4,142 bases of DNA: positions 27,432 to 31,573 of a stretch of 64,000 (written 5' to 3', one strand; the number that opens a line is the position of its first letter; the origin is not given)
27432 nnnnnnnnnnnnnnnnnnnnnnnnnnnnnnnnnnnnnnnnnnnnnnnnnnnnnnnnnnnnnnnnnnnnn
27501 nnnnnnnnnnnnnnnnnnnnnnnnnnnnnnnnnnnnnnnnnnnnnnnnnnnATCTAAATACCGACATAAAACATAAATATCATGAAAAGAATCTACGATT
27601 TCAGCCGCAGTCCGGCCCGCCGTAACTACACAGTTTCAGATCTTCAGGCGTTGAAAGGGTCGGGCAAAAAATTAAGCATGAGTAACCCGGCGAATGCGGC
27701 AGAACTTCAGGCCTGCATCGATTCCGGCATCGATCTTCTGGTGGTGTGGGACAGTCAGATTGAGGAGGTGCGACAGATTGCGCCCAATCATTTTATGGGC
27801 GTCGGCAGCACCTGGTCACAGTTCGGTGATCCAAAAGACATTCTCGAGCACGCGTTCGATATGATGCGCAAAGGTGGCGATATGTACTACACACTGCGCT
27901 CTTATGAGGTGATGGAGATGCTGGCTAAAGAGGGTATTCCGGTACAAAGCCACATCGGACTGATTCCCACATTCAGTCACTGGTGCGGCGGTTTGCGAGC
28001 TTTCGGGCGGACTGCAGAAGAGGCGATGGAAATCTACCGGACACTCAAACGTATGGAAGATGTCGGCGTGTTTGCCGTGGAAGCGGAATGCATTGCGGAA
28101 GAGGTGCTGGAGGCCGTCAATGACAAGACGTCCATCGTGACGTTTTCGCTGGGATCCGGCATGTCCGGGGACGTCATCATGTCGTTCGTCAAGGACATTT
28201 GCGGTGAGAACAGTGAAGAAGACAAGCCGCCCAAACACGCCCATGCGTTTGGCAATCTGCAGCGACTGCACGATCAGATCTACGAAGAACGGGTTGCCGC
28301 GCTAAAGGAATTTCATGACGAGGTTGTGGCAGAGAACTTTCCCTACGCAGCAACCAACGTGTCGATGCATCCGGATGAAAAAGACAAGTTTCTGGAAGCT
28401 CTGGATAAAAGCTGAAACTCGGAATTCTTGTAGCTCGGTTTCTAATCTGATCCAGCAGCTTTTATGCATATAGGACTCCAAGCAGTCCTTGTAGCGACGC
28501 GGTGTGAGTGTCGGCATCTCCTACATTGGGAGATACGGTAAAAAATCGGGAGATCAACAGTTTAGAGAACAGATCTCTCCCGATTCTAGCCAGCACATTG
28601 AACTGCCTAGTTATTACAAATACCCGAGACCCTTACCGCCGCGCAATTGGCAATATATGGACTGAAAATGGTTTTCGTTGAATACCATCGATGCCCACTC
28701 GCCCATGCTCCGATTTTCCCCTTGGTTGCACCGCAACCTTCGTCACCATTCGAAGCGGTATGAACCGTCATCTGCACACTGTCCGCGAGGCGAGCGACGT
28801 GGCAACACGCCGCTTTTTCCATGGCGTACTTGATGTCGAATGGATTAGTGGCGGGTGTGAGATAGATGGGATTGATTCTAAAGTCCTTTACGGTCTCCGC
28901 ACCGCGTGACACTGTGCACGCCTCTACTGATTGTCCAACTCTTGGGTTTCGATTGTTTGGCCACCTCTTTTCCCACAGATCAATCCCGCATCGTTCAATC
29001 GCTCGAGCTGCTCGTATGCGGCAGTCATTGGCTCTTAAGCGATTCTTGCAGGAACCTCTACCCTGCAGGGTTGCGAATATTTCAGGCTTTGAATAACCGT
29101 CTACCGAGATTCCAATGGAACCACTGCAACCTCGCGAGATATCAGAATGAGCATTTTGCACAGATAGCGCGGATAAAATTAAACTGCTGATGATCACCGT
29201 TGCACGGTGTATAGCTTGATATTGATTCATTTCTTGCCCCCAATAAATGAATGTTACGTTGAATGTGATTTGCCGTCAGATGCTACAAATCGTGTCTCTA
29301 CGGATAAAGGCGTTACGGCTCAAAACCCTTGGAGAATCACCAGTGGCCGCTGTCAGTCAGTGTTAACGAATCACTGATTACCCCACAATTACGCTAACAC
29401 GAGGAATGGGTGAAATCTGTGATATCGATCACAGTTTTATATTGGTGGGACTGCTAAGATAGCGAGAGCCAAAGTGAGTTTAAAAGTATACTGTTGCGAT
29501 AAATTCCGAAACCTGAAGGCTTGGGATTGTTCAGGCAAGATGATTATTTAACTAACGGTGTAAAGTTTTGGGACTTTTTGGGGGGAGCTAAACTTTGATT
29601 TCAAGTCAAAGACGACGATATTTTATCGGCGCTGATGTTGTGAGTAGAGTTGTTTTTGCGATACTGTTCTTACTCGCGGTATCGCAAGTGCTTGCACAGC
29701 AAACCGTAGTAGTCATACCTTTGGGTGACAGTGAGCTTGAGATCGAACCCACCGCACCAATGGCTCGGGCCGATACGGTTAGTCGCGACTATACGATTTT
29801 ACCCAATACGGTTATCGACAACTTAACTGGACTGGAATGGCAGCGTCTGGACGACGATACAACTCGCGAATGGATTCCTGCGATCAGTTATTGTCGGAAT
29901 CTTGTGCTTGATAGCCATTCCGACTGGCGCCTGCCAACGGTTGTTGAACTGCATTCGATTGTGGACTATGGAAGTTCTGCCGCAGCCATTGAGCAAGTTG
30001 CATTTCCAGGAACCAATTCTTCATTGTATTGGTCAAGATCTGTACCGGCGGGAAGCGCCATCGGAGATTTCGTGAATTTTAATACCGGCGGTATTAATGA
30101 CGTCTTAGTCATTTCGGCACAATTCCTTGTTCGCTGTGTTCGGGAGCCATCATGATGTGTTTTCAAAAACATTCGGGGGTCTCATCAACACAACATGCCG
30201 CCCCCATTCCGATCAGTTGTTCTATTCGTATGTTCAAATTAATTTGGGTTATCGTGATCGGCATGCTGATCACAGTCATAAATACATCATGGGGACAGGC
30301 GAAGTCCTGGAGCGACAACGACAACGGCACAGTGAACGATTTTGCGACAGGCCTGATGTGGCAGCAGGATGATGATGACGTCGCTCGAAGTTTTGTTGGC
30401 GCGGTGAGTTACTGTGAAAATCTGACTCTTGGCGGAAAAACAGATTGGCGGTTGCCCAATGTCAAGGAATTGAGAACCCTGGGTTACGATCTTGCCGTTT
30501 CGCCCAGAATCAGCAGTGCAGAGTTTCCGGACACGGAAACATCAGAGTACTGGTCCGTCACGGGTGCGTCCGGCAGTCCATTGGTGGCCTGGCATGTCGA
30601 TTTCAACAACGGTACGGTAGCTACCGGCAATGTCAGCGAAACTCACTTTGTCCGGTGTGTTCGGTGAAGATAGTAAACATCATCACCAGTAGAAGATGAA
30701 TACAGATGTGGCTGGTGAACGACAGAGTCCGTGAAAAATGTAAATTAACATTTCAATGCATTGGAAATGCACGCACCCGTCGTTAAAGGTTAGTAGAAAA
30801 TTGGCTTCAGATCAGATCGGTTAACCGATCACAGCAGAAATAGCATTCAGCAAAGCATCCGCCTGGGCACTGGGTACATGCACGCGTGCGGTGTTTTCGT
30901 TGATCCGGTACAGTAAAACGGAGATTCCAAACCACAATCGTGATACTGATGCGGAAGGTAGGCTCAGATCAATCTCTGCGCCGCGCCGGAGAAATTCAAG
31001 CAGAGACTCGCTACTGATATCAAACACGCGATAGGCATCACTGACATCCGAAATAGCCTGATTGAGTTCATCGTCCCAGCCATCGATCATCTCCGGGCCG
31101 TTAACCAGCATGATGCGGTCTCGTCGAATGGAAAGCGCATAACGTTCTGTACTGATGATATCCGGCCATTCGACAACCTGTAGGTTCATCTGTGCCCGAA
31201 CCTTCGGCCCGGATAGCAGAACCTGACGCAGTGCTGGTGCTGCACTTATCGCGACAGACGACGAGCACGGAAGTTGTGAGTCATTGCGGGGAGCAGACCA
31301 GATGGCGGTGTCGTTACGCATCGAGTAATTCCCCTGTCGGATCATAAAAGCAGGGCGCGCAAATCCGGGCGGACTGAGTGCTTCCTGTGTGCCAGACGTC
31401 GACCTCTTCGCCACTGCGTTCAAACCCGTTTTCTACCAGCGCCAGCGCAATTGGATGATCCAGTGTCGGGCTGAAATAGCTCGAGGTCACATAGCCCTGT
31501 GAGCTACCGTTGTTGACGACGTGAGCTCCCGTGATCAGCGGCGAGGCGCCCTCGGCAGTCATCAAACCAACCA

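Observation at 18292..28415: LysR-controlled, translationally coupled eight-gene oxidative operon around a BBOX/TMLH-type dioxygenase: candidate undescribed quaternary-amine pathway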

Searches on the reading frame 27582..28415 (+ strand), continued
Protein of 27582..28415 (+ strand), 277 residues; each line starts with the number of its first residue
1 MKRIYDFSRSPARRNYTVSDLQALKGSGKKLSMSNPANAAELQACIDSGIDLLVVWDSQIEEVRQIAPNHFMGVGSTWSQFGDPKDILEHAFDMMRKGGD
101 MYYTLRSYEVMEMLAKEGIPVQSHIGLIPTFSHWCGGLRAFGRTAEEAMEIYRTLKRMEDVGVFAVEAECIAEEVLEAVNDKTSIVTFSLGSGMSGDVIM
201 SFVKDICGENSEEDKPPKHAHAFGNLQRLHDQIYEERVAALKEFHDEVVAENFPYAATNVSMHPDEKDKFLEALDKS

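Call 67: search_protein_families(library=ncbifam, proteins=[L139:9716-11035:+, L128:950-1846:+, L137:5421-6218:+, L059:8831-9805:-, L137:6916-7686:+, L137:7698-8726:+, L059:9821-10789:-], max_evalue=1e-8)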
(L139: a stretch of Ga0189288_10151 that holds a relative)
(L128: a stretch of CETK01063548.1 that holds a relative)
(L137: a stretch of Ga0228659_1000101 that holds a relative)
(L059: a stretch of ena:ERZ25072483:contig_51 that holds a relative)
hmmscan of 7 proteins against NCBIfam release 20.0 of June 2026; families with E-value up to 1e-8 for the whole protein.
L139:9716-11035:+ (439 aa): 8 families
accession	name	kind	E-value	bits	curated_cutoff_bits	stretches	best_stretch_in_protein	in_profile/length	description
NF043017.1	DimsulpropLyDddP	equivalog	8.5e-85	285.2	600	1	46-434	50-442/443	dimethylsulfonioproprionate lyase DddP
NF040821.1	dipep_PepQ_Arch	equivalog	2.9e-19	69.3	630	1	185-426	102-339/346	Xaa-Pro dipeptidase PepQ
NF007310.0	PRK09795.1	equivalog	1.7e-13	50.1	393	1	196-425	120-348/361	aminopeptidase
NF011174.0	PRK14576.1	subfamily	7.9e-12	44.7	487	1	184-427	158-396/405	putative endopeptidase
NF011720.0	PRK15173.1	subfamily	1.2e-11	44.2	420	1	190-429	102-336/343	peptidase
NF011173.0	PRK14575.1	equivalog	1.5e-11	43.9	850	1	190-429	165-399/406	putative peptidase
NF038259.1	ectoine_DoeA_2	exception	4.1e-10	38.9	575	1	53-349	16-298/386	ectoine hydrolase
NF008131.0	PRK10879.1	equivalog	4.2e-10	39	465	1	188-343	158-312/438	Xaa-Pro aminopeptidase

L128:950-1846:+ (298 aa): 2 families
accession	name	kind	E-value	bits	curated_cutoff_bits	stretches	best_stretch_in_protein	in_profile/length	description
TIGR02408.1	ectoine_ThpD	equivalog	3.9e-18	65.8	336.5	1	3-226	18-251/277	ectoine hydroxylase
NF052437.1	MPhHdxlPhnYGIM8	equivalog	6.5e-10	38.9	500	1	2-224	5-215/260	methylphosphonate hydroxylase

L137:5421-6218:+ (265 aa): 3 families
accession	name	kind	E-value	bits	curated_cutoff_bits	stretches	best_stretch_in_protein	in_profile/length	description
NF045813.1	DxPntBtaHylase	equivalog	5.1e-12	45.7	550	1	64-199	92-237/285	1-deoxypentalenic acid 11-beta-hydroxylase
TIGR01762.1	chlorin-enz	subfamily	2.3e-11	43.6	226.3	0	11-141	10-160/288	chlorinating enzyme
NF052437.1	MPhHdxlPhnYGIM8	equivalog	3.7e-09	36.4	500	0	56-208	73-215/260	methylphosphonate hydroxylase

L059:8831-9805:- (324 aa): 1 family
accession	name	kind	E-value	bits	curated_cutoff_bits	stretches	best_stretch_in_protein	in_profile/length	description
TIGR01762.1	chlorin-enz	subfamily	7e-09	35.4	226.3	0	105-197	69-158/288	chlorinating enzyme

L137:6916-7686:+ (256 aa): 11 families
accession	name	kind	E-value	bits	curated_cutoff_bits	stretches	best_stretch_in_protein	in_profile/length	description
NF005689.0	PRK07490.1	equivalog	2.5e-111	370.8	260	1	14-255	8-247/248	hypothetical protein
NF005068.0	PRK06486.1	equivalog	2e-53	181.3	269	1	18-255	25-261/262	aldolase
NF005451.0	PRK07044.1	subfamily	3.3e-43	147.6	207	1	17-231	19-231/256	aldolase II superfamily protein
NF004855.0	PRK06208.1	subfamily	3.8e-34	118.2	255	1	20-249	43-268/274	class II aldolase/adducin family protein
NF005186.0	PRK06661.1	equivalog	9.2e-19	68.1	339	1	21-229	7-212/235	hypothetical protein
NF005484.0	PRK07090.1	equivalog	3.5e-18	65.8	261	1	17-224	28-229/260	aldolase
NF053831.1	RU1PAldHalo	equivalog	4.2e-10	39.4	300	1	51-232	31-206/208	ribulose-1-phosphate aldolase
NF005302.0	PRK06833.1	equivalog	1.4e-09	37.8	264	1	54-232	39-210/214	L-fuculose-phosphate aldolase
TIGR03328.1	salvage_mtnB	equivalog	1.4e-09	37.7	137.05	0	39-127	16-101/194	methylthioribulose 1-phosphate dehydratase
NF053537.1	DhpthDcsPhtC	equivalog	3.5e-09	36.4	200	0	22-222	2-209/232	3,4-dihydroxyphthalate decarboxylase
NF006672.0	PRK09220.1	equivalog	5.7e-09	35.6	226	0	24-129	15-116/209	methylthioribulose 1-phosphate dehydratase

L137:7698-8726:+ (342 aa): 1 family
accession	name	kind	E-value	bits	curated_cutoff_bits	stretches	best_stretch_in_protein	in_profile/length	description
NF041365.1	GntB_guanitoxin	equivalog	1.1e-09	38.1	380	1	19-280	11-273/308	guanitoxin biosynthesis L-arginine gamma (S) hydroxylase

L059:9821-10789:- (322 aa): 8 families
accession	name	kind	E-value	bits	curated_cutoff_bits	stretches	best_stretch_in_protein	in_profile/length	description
NF008592.0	PRK11559.1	equivalog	1.3e-56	192.1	397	1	1-265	3-267/296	2-hydroxy-3-oxopropionate reductase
TIGR01505.1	tartro_sem_red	equivalog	7e-52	176.4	340.75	1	2-264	1-263/291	2-hydroxy-3-oxopropionate reductase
NF043037.1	ThreonDh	equivalog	3.7e-50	171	350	1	2-263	4-266/297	L-threonate dehydrogenase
TIGR01692.1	HIBADH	equivalog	2.1e-45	155.3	291.6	1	5-242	1-245/288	3-hydroxyisobutyrate dehydrogenase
NF012005.0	PRK15461.1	equivalog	1.3e-38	132.8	348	1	2-258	3-260/298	sulfolactaldehyde 3-reductase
NF011633.0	PRK15059.1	equivalog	1e-37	129.9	451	1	1-281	1-280/292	2-hydroxy-3-oxopropionate reductase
NF007161.0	PRK09599.1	subfamily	4.8e-15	55.6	271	1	1-193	1-196/302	NADP-dependent phosphogluconate dehydrogenase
TIGR00872.1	gnd_rel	equivalog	7.8e-15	54.9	297.2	1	1-201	1-202/299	phosphogluconate dehydrogenase (NAD(+)-dependent, decarboxylating)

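Call 68: search_solved_structures(query=window:27582-28415:+, show_alignments=2, max_evalue=0.001)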
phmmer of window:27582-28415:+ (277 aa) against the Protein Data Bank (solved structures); distinct sequences matched with E-value up to 0.001: 5.
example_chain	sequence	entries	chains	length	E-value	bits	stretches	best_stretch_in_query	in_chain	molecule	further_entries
1o66_A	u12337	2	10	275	8.8e-13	51.5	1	108-256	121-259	3-methyl-2-oxobutanoate hydroxymethyltransferase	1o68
3vav_A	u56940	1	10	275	3.7e-12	49.5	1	76-200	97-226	3-methyl-2-oxobutanoate hydroxymethyltransferase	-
3ez4_A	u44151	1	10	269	4.9e-12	49.1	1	76-200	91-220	3-methyl-2-oxobutanoate hydroxymethyltransferase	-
1m3u_A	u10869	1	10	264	2.5e-09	40.3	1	62-202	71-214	3-methyl-2-oxobutanoate hydroxymethyltransferase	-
1oy0_A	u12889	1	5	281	2.5e-08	37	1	108-232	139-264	Ketopantoate hydroxymethyltransferase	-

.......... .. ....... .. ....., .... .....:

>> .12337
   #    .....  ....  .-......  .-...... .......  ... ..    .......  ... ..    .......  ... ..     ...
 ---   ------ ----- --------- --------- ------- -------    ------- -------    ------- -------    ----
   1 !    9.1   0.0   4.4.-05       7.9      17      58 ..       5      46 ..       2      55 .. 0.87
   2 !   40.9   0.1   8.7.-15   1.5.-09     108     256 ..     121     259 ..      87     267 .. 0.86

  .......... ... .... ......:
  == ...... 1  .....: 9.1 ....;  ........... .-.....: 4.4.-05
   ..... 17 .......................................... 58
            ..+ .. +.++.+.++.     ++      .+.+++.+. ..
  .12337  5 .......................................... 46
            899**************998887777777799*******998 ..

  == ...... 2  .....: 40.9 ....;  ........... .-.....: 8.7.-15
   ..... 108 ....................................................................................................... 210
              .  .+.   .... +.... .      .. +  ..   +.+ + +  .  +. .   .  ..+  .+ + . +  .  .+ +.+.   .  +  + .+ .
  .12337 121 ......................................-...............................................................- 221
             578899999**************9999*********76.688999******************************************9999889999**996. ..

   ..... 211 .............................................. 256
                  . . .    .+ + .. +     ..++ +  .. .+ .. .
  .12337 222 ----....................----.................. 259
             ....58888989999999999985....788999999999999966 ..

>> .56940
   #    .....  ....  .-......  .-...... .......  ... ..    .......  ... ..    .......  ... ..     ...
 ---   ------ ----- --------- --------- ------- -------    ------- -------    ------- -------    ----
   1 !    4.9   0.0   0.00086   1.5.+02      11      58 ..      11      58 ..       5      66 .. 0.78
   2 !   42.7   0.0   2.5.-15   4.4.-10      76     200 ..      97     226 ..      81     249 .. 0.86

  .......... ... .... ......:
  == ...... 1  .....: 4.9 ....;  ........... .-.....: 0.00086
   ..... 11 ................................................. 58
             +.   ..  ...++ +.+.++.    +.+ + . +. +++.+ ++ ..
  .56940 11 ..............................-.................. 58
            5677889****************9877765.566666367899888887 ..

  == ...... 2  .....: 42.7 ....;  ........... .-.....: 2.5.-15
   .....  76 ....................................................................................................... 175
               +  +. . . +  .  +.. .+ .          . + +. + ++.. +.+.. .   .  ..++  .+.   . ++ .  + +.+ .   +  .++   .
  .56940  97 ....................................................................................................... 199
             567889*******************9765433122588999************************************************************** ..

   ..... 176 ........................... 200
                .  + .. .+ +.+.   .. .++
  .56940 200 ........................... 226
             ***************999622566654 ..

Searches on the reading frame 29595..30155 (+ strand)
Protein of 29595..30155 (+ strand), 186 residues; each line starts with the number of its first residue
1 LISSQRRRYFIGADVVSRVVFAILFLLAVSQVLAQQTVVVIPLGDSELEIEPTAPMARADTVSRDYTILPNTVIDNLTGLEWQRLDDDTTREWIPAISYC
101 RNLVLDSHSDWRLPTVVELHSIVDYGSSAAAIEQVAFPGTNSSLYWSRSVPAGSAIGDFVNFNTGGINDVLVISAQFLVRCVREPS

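Call 6: search_protein_families(library=pfam, proteins=[window:29595-30155:+])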
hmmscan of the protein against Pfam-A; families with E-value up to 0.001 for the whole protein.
window:29595-30155:+ (186 aa): 1 family
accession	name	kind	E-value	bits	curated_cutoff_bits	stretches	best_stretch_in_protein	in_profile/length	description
PF07603.17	Lcl_C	-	2.3e-23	83.1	34.9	1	71-183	1-117/117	Lcl C-terminal domain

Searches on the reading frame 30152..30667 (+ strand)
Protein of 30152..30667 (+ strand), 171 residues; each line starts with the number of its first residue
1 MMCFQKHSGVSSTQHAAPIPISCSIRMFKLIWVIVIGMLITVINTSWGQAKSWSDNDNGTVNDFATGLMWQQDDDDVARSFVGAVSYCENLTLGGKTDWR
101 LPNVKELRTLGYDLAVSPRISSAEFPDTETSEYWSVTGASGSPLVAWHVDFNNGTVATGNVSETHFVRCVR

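Call 6: search_protein_families(library=pfam, proteins=[window:30152-30667:+])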
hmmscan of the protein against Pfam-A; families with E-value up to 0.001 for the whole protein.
window:30152-30667:+ (171 aa): 1 family
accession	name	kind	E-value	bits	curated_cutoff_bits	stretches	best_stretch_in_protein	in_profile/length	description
PF07603.17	Lcl_C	-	3.5e-28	98.7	34.9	1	59-171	1-117/117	Lcl C-terminal domain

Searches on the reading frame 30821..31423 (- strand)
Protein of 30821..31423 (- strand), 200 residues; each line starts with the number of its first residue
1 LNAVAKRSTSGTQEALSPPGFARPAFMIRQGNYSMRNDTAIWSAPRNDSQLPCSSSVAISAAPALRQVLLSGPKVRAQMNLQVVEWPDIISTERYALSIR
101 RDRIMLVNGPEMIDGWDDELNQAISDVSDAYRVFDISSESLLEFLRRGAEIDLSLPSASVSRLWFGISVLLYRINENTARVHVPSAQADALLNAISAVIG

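Call 6: search_protein_families(library=pfam, proteins=[window:30821-31423:-])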
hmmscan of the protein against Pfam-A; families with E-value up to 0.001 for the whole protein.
window:30821-31423:- (200 aa): 0 families

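Call 72: search_protein_families(library=pfam, proteins=[window:30821-31423:-], max_evalue=0.1)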
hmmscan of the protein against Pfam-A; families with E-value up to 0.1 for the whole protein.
window:30821-31423:- (200 aa): 0 families
